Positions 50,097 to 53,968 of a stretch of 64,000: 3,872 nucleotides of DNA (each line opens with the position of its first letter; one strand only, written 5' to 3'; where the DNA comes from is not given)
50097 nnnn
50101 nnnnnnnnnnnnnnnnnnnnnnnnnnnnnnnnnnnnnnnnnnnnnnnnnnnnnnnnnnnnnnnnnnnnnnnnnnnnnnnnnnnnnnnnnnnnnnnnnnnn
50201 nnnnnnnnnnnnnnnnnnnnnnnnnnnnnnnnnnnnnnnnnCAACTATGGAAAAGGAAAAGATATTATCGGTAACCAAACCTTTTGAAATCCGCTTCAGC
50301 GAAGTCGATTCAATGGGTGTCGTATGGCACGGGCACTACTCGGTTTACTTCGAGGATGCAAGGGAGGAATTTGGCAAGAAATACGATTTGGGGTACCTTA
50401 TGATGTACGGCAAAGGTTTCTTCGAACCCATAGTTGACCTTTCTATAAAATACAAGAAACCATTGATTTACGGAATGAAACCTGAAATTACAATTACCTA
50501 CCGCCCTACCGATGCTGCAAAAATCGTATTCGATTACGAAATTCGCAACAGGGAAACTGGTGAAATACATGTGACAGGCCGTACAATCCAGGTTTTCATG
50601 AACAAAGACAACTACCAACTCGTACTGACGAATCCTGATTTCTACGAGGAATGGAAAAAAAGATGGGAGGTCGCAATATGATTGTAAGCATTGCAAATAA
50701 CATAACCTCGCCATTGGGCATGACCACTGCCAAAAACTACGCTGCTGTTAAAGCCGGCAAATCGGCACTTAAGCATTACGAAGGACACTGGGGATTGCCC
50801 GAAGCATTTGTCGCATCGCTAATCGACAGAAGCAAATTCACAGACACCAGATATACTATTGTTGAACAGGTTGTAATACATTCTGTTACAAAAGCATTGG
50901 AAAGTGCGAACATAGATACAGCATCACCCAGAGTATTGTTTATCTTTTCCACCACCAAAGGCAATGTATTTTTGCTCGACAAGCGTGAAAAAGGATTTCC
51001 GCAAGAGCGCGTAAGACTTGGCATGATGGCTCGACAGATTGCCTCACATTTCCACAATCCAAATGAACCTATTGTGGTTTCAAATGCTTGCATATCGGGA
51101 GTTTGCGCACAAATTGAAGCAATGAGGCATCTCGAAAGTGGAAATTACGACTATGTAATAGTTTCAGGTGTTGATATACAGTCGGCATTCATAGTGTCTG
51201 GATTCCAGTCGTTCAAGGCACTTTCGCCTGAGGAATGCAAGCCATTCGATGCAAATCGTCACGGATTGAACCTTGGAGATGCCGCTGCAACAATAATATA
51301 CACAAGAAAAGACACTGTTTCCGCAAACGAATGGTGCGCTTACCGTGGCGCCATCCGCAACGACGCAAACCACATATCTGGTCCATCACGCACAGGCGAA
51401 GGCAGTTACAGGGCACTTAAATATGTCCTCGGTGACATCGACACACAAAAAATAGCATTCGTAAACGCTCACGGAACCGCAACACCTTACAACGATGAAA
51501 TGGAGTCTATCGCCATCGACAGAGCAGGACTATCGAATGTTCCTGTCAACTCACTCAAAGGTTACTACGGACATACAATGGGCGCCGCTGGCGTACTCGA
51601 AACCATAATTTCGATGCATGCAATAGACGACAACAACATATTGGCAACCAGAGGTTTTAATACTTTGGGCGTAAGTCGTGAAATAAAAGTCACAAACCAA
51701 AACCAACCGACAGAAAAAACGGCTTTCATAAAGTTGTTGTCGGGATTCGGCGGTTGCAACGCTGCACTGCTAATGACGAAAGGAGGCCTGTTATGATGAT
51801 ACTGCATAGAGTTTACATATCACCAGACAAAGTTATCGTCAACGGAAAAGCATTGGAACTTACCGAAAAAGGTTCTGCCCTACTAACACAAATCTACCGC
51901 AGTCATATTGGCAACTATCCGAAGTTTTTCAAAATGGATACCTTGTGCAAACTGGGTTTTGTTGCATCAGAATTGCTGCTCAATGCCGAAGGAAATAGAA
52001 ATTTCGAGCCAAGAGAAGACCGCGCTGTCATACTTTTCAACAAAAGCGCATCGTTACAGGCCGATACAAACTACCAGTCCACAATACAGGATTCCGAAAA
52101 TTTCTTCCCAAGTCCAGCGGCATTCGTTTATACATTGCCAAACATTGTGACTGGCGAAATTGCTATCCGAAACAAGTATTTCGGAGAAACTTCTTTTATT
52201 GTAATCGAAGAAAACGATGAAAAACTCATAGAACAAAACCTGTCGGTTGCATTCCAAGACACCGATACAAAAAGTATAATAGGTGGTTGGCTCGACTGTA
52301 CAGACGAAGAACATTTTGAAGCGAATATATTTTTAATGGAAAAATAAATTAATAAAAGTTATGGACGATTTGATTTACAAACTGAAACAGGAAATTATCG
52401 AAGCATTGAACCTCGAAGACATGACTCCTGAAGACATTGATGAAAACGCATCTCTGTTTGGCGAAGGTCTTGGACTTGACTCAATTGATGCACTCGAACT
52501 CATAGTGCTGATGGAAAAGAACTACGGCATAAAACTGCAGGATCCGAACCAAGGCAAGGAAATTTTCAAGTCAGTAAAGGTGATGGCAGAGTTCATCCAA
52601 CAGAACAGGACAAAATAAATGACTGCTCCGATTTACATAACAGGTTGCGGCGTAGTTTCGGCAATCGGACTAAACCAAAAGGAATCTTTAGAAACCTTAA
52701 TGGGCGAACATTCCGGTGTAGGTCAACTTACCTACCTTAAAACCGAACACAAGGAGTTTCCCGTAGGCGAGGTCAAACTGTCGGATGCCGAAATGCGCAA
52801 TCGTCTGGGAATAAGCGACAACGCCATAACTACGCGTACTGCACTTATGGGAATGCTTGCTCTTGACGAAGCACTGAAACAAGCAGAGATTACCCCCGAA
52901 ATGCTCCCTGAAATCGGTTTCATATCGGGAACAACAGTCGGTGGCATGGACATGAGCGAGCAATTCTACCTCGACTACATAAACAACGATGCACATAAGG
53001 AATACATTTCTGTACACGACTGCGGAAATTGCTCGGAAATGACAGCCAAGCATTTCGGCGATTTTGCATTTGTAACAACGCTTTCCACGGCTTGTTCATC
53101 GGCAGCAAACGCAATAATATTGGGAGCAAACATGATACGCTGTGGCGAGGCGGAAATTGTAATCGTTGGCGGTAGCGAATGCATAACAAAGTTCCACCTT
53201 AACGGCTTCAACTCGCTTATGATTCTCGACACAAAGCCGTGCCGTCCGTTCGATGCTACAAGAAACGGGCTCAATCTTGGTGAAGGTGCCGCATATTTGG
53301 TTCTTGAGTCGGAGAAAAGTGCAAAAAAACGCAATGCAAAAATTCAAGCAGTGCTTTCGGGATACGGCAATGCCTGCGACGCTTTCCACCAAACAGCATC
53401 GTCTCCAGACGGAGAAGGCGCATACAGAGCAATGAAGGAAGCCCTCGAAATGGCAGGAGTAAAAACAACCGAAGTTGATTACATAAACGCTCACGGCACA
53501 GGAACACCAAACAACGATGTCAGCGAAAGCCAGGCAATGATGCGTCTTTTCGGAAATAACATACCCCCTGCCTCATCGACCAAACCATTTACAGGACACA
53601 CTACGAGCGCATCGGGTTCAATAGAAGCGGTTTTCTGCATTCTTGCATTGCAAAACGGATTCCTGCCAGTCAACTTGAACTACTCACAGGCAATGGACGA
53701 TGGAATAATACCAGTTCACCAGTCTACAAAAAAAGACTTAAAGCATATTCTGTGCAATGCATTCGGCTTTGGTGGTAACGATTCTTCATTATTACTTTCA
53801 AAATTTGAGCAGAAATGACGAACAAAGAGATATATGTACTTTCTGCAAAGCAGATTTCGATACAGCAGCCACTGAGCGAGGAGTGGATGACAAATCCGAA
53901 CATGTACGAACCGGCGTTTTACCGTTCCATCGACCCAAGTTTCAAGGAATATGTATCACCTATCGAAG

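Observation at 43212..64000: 20-kb single-operon flexirubin/aryl-polyene-type lipid-pigment cluster docked directly 3' of tRNA-Ala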

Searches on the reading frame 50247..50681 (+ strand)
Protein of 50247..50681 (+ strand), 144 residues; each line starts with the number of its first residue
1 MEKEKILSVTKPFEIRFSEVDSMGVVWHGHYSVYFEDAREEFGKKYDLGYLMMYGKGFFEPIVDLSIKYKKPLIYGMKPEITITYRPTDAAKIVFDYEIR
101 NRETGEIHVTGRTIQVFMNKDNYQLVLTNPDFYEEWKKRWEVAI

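Call 4: search_protein_families(library=pfam, proteins=[window:50247-50681:+], max_evalue=0.01)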
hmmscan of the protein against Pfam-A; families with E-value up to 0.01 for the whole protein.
window:50247-50681:+ (144 aa): 2 families
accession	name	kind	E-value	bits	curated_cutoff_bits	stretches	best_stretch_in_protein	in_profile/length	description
PF13279.12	4HBT_2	-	6.2e-12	46.5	25.5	1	16-132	2-118/122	Thioesterase-like superfamily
PF03061.28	4HBT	-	1.9e-05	25.3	20.6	1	23-106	1-77/79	Thioesterase superfamily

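Call 7: search_protein_families(library=ncbifam, proteins=[window:50247-50681:+], max_evalue=0.001)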
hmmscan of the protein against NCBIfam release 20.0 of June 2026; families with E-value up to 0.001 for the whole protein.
window:50247-50681:+ (144 aa): 4 families
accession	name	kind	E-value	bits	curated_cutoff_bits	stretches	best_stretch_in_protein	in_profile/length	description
NF047424.1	MenI_Staph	exception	2.8e-22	79.2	225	1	8-138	4-131/148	1,4-dihydroxy-2-naphthoyl-CoA hydrolase MenI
TIGR00051.1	TIGR00051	subfamily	2.4e-15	56.9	68.7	1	15-123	4-111/117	YbgC/FadM family acyl-CoA thioesterase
TIGR02799.1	thio_ybgC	equivalog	4.2e-07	30.3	141.35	1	14-121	6-112/126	tol-pal system-associated acyl-CoA thioesterase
NF008065.0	PRK10800.1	equivalog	0.00074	19.7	185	0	12-49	9-46/134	tol-pal system-associated acyl-CoA thioesterase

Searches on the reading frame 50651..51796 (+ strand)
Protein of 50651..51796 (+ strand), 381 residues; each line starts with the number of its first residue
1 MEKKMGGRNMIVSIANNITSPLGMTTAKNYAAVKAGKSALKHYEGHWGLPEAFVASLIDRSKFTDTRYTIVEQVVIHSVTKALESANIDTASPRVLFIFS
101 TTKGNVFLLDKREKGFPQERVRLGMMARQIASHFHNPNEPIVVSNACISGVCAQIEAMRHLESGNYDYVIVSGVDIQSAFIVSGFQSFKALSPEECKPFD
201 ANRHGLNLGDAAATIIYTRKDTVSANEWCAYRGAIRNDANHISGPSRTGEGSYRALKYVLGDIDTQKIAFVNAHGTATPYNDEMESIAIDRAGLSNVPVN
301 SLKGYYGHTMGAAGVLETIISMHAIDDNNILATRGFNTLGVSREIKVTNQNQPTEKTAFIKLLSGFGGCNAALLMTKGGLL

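Call 4: search_protein_families(library=pfam, proteins=[window:50651-51796:+], max_evalue=0.01)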
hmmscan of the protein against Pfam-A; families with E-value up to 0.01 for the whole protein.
window:50651-51796:+ (381 aa): 2 families
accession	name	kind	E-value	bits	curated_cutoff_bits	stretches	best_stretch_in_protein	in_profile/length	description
PF02801.28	Ketoacyl-synt_C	-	3.5e-18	66.2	20.8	1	234-336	8-118/119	Beta-ketoacyl synthase, C-terminal domain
PF00109.32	ketoacyl-synt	-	5.5e-13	49.5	20.8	1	72-220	90-249/252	Beta-ketoacyl synthase, N-terminal domain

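Call 7: search_protein_families(library=ncbifam, proteins=[window:50651-51796:+], max_evalue=0.001)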
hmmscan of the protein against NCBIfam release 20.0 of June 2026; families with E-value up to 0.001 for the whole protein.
window:50651-51796:+ (381 aa): 23 families
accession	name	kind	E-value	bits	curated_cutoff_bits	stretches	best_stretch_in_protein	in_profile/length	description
NF006618.0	PRK09185.1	subfamily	8.6e-55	186.4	407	1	114-377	128-392/394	beta-ketoacyl-ACP synthase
NF058662.1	cispenta_AmcF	equivalog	1.4e-44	152.6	325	1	19-376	10-368/369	cispentacin biosynthesis acyltransferase subunit AmcF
TIGR03150.1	fabF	equivalog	1.8e-42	145.5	493.75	1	125-375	139-406/407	beta-ketoacyl-ACP synthase II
NF005589.0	PRK07314.1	subfamily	2.1e-41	142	387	1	126-377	143-411/413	beta-ketoacyl-ACP synthase II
NF004618.0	PRK05952.1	equivalog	2e-38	132.3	455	1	17-377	10-382/384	beta-ketoacyl-ACP synthase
NF006274.0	PRK08439.1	equivalog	1.2e-32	113.2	621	1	134-377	151-405/406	beta-ketoacyl-ACP synthase II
NF004970.0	PRK06333.1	subfamily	3.4e-32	111.8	525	1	130-377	158-421/424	beta-ketoacyl-ACP synthase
NF005076.0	PRK06501.1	equivalog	2.3e-29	102.6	629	1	118-377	146-422/425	beta-ketoacyl-ACP synthase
NF005490.0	PRK07103.1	equivalog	6.5e-29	101.2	445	1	141-377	163-412/414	polyketide beta-ketoacyl:acyl carrier protein synthase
NF005916.1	PRK07910.1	equivalog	4.2e-26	91.8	560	1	145-375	169-415/418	KasA/KasB family beta-ketoacyl-ACP synthase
NF006587.0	PRK09116.1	equivalog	1e-24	87.1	470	1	141-376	158-405/408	beta-ketoacyl-ACP synthase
NF006434.0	PRK08722.1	equivalog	7e-23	81.1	759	1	135-376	154-412/414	beta-ketoacyl-ACP synthase II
NF005935.0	PRK07967.1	equivalog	1.3e-18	67.1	630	1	142-377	157-403/406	beta-ketoacyl-ACP synthase I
NF053555.1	prodigi_MBC_PigJ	equivalog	3.3e-16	58.8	900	1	127-333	493-704/759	prodigiosin MBC biosynthesis protein PigJ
NF041183.1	Pks2_ls1_myc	equivalog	1.1e-14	52.3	2400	1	139-340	165-376/2086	sulfolipid-1 biosynthesis phthioceranic/hydroxyphthioceranic acid synthase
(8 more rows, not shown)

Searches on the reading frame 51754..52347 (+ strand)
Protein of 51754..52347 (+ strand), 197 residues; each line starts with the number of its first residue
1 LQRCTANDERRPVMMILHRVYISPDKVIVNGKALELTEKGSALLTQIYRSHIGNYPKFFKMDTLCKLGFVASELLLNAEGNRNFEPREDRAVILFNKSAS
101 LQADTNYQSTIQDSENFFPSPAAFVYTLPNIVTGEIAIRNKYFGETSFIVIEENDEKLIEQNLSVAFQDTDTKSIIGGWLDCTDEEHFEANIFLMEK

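Call 5: search_protein_families(library=pfam, proteins=[window:51754-52347:+], max_evalue=0.01)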
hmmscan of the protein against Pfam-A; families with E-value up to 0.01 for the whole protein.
window:51754-52347:+ (197 aa): 0 families

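Call 8: search_protein_families(library=ncbifam, proteins=[window:51754-52347:+], max_evalue=0.001)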
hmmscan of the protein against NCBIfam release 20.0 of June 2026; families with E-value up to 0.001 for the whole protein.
window:51754-52347:+ (197 aa): 0 families

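Call 14: search_protein_families(library=pfam, proteins=[window:51754-52347:+], max_evalue=0.05)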
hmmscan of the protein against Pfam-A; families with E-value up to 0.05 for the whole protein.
window:51754-52347:+ (197 aa): 0 families

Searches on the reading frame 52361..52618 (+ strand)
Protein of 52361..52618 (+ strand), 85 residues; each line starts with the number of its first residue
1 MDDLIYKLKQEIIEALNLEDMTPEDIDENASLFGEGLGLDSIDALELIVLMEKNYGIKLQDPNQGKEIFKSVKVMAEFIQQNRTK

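Call 5: search_protein_families(library=pfam, proteins=[window:52361-52618:+], max_evalue=0.01)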
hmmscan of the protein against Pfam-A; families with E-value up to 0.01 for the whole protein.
window:52361-52618:+ (85 aa): 1 family
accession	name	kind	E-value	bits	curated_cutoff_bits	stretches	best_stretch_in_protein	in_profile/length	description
PF00550.31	PP-binding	-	6e-09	36.5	20.8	1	8-61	3-51/67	Phosphopantetheine attachment site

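Call 8: search_protein_families(library=ncbifam, proteins=[window:52361-52618:+], max_evalue=0.001)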
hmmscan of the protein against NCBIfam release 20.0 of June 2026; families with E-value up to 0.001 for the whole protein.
window:52361-52618:+ (85 aa): 14 families
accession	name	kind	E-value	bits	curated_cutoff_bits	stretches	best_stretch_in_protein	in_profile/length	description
NF006617.0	PRK09184.1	subfamily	2.7e-24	85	70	1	6-85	16-96/96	phosphopantetheine-binding protein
NF002151.0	PRK00982.1-5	equivalog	1.1e-09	38.3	92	1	1-82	1-76/78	acyl carrier protein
TIGR00517.1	acyl_carrier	equivalog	1.3e-09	37.8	70.45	1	2-82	2-76/77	acyl carrier protein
NF003757.0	PRK05350.1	equivalog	8.2e-09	35.5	65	1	17-80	17-74/83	acyl carrier protein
NF058660.1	cispen_ACP_AmcB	equivalog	2.7e-08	33.9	80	1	20-83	17-79/80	cispentacin biosynthesis acyl carrier protein AmcB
NF002148.0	PRK00982.1-2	subfamily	2.9e-08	33.4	71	1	3-82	4-77/79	acyl carrier protein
NF002149.0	PRK00982.1-3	equivalog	1.3e-07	31.5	106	1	1-82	1-76/78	acyl carrier protein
NF052616.1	ACP_for_OlsHI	equivalog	3.4e-07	30.5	130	1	18-83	17-81/83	ornithine lipid biosynthesis acyl carrier protein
NF005480.0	PRK07081.1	equivalog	1.1e-06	28.5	72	1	20-81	16-75/83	acyl carrier protein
NF005798.0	PRK07639.1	equivalog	2.3e-06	27.9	100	1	10-82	12-81/91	petrobactin biosynthesis protein AsbD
NF002150.0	PRK00982.1-4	subfamily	6.4e-06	26.3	66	1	7-82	9-78/80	acyl carrier protein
NF003464.0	PRK05087.1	equivalog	3.5e-05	23.7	68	1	11-60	6-55/78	D-alanine--poly(phosphoribitol) ligase subunit DltC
NF002147.0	PRK00982.1-1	equivalog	6.1e-05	22.8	84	1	11-83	14-81/83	acyl carrier protein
NF009104.0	PRK12449.1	equivalog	0.00094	19.1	70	0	25-82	24-78/80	acyl carrier protein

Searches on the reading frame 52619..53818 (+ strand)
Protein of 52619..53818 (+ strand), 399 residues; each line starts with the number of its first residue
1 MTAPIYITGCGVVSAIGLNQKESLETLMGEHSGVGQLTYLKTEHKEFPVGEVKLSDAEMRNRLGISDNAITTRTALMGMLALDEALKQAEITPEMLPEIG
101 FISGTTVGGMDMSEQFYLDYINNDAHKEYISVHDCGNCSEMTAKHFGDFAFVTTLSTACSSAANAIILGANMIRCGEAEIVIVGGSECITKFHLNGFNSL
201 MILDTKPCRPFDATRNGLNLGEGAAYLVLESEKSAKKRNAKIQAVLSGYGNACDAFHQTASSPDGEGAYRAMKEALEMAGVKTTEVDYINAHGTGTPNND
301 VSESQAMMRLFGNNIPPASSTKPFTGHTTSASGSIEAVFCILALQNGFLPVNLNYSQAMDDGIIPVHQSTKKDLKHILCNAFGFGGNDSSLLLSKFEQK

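Call 5: search_protein_families(library=pfam, proteins=[window:52619-53818:+], max_evalue=0.01)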
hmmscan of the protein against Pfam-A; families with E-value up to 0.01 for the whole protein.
window:52619-53818:+ (399 aa): 4 families
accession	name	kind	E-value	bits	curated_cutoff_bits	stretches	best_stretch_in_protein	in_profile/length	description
PF02801.28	Ketoacyl-synt_C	-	2.7e-33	114.9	20.8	1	244-355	2-118/119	Beta-ketoacyl synthase, C-terminal domain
PF00109.32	ketoacyl-synt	-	1.9e-27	96.9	20.8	1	4-234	3-251/252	Beta-ketoacyl synthase, N-terminal domain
PF00108.29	Thiolase_N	-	8.7e-10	38.8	26.4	1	150-191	76-117/260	Thiolase, N-terminal domain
PF08545.16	ACP_syn_III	-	0.0016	18.8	24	0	155-192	3-40/80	3-Oxoacyl-[acyl-carrier-protein (ACP)] synthase III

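Call 8: search_protein_families(library=ncbifam, proteins=[window:52619-53818:+], max_evalue=0.001)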
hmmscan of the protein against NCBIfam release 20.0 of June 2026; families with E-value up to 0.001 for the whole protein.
window:52619-53818:+ (399 aa): 39 families (the best 25 are shown)
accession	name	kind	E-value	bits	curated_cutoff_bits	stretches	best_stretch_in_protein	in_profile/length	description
NF006618.0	PRK09185.1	subfamily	2.3e-92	310.1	407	1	2-395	2-392/394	beta-ketoacyl-ACP synthase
TIGR03150.1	fabF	equivalog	1.9e-87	293.6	493.75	1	6-393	4-406/407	beta-ketoacyl-ACP synthase II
NF005589.0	PRK07314.1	subfamily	2.7e-85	286.6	387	1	5-396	6-412/413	beta-ketoacyl-ACP synthase II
NF004970.0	PRK06333.1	subfamily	1.2e-73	248.4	525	1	5-397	6-423/424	beta-ketoacyl-ACP synthase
NF005076.0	PRK06501.1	equivalog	2.8e-70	237.3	629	2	117-395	133-422/425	beta-ketoacyl-ACP synthase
NF006274.0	PRK08439.1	equivalog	5.2e-70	236.3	621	1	5-395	4-405/406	beta-ketoacyl-ACP synthase II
NF004618.0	PRK05952.1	equivalog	3.4e-68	230.3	455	1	5-395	4-382/384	beta-ketoacyl-ACP synthase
NF058662.1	cispenta_AmcF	equivalog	2e-65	221.2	325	1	5-394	2-368/369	cispentacin biosynthesis acyltransferase subunit AmcF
NF005935.0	PRK07967.1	equivalog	1.7e-56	191.8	630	1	6-397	5-405/406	beta-ketoacyl-ACP synthase I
NF005490.0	PRK07103.1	equivalog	2.6e-54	184.9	445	1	3-395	4-412/414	polyketide beta-ketoacyl:acyl carrier protein synthase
NF006587.0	PRK09116.1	equivalog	5e-53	180.3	470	1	6-396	5-407/408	beta-ketoacyl-ACP synthase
NF006434.0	PRK08722.1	equivalog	1.5e-52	178.9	759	1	5-395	6-413/414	beta-ketoacyl-ACP synthase II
NF005916.1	PRK07910.1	equivalog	1.2e-51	175.9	560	1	6-393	15-415/418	KasA/KasB family beta-ketoacyl-ACP synthase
NF045894.1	PKS_plus_SDR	equivalog_domain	3.9e-31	107.6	1740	1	153-357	167-378/1515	type I polyketide synthase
NF041183.1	Pks2_ls1_myc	equivalog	1.7e-28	98.1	2400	1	153-360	167-377/2086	sulfolipid-1 biosynthesis phthioceranic/hydroxyphthioceranic acid synthase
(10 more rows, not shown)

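Call 44: search_solved_structures(query=window:52619-53818:+, max_evalue=1e-20)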
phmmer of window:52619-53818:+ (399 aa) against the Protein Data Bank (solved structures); distinct sequences matched with E-value up to 1e-20: 92 (the best 60 are shown).
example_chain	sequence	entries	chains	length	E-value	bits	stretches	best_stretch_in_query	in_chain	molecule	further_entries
5sxo_A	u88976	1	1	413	1.5e-61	211.6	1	5-397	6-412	3-oxoacyl-[acyl-carrier-protein] synthase 2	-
1ox0_A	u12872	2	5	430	1.7e-61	211.5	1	5-398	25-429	Beta ketoacyl-acyl carrier protein synthase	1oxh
3o04_A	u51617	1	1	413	2.1e-61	211.2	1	5-397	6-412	beta-keto-acyl carrier protein synthase II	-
9s5h_B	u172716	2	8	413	5.3e-61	209.9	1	4-396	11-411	3-oxoacyl-(Acyl-carrier-protein) synthase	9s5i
2alm_A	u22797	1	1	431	3.9e-60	207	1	5-398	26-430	3-oxoacyl-(acyl-carrier-protein) synthase II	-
2rjt_A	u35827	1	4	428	2.3e-59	204.5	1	5-393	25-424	Beta-ketoacyl-ACP synthase II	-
4ls5_A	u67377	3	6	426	6.1e-59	203.1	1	5-397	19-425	3-oxoacyl-[acyl-carrier-protein] synthase 2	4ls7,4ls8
4ls6_A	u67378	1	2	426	2.2e-58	201.3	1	5-397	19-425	3-oxoacyl-[acyl-carrier-protein] synthase 2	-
8z5c_A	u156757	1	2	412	1e-55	192.5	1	5-394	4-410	3-oxoacyl-[acyl-carrier-protein] synthase 2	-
4r8e_A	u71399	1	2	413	3.9e-55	190.6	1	5-395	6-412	3-oxoacyl-[acyl-carrier-protein] synthase 2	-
8z5e_A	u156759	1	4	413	7.3e-55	189.7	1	5-394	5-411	3-oxoacyl-[acyl-carrier-protein] synthase 2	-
8z5d_A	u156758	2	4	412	7.7e-55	189.6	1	5-394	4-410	3-oxoacyl-[acyl-carrier-protein] synthase 2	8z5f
1j3n_A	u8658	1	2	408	1.3e-54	188.9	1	5-392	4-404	3-oxoacyl-(acyl-carrier protein) synthase II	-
6okg_A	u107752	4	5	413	1.4e-54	188.7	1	5-395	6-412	3-oxoacyl-[acyl-carrier-protein] synthase 2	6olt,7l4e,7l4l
1b3n_A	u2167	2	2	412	1.5e-54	188.7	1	5-395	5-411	PROTEIN (KETOACYL ACYL CARRIER PROTEIN SYNTHASE 2) | BETA-KETOACYL ACP SYNTHASE II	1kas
6kxd_A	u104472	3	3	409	7.9e-48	166.5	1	5-396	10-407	Ketosynthase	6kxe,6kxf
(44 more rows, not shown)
